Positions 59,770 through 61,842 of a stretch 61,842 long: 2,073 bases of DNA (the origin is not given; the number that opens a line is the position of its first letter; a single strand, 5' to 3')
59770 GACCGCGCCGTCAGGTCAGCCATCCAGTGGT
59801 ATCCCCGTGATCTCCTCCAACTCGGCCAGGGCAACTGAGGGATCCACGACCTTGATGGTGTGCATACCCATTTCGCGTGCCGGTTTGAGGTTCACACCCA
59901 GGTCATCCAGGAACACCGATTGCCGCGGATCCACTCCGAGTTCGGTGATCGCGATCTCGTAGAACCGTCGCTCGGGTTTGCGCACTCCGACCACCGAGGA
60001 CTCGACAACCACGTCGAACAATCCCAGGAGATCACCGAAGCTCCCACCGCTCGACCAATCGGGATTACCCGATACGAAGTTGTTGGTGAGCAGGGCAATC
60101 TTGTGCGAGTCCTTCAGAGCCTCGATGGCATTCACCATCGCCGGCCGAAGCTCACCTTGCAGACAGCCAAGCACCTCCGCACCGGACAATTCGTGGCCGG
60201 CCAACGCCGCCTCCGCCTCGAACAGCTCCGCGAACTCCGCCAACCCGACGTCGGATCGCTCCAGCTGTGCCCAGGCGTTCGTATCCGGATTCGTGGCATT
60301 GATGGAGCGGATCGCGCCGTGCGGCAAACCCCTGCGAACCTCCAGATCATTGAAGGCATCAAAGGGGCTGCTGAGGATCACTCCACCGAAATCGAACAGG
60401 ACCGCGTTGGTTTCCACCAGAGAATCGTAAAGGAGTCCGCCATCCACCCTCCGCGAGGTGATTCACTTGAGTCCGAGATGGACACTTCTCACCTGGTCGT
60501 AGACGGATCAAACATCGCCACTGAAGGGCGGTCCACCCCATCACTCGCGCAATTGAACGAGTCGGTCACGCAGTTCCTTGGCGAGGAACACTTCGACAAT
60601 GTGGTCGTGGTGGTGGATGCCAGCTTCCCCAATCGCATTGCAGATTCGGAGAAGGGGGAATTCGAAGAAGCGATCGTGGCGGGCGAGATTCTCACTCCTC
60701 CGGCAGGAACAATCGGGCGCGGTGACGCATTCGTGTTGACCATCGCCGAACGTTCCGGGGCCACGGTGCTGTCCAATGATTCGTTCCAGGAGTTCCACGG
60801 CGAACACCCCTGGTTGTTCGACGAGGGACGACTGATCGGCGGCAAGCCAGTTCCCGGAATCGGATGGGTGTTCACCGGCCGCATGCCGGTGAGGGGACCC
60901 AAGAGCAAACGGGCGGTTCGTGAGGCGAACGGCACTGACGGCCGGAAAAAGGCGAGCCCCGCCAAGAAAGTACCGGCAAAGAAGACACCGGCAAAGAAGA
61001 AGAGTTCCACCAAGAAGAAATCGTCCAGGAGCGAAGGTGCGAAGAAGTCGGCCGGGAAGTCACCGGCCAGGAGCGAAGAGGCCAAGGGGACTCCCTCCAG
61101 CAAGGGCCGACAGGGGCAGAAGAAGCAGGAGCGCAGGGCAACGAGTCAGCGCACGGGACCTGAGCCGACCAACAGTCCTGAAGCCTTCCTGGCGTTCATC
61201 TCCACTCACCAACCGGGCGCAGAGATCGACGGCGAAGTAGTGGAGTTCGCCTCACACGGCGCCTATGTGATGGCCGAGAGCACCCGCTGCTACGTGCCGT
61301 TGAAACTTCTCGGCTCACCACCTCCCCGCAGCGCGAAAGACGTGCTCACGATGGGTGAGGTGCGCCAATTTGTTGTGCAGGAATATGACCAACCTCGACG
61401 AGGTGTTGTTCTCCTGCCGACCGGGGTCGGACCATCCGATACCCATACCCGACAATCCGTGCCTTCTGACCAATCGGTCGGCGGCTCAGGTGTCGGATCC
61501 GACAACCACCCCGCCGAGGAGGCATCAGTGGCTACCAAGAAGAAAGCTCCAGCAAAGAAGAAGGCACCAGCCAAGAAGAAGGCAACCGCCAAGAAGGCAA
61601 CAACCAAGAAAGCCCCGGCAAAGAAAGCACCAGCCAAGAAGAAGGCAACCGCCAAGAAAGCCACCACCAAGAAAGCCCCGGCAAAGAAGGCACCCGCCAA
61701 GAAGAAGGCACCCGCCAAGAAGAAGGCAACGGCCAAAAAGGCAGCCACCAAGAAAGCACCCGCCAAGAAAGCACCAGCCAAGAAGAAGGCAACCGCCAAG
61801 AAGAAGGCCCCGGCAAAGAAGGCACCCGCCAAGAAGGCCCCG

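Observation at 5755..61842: Window-wide pattern: many 12-23 nt tandem duplications, in frame inside genes and often out of frame at stop codons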

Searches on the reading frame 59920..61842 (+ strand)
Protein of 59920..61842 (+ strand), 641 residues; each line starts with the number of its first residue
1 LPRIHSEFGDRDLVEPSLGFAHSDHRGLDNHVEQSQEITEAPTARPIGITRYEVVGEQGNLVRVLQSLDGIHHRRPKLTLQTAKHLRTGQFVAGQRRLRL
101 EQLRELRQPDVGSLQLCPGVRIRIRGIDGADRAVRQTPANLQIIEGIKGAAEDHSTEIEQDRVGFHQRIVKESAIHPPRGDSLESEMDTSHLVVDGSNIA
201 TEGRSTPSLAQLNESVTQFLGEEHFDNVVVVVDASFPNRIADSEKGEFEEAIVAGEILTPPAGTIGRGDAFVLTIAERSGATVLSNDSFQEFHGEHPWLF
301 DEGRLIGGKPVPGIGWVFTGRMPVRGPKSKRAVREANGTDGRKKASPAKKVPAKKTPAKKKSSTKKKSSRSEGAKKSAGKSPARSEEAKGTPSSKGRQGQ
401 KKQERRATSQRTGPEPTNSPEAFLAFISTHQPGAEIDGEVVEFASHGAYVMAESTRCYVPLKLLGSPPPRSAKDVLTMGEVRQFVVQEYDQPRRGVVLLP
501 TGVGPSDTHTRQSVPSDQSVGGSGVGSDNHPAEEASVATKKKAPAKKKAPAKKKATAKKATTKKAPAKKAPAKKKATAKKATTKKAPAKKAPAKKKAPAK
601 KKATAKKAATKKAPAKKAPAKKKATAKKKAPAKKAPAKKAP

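Call 9: search_protein_families(library=pfam, proteins=[window:59920-61842:+])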
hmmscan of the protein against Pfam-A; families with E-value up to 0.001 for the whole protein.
window:59920-61842:+ (641 aa): 3 families
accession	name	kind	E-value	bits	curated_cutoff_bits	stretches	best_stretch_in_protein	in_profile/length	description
PF11977.14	RNase_Zc3h12a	-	3.9e-08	33.6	23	1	191-297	4-118/154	Zc3h12a-like Ribonuclease NYN domain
PF07382.16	HC2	-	3.5e-07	31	40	1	538-640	28-130/194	Histone H1-like nucleoprotein HC2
PF00575.29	S1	-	4.3e-05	24.2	22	1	430-498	2-71/74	S1 RNA binding domain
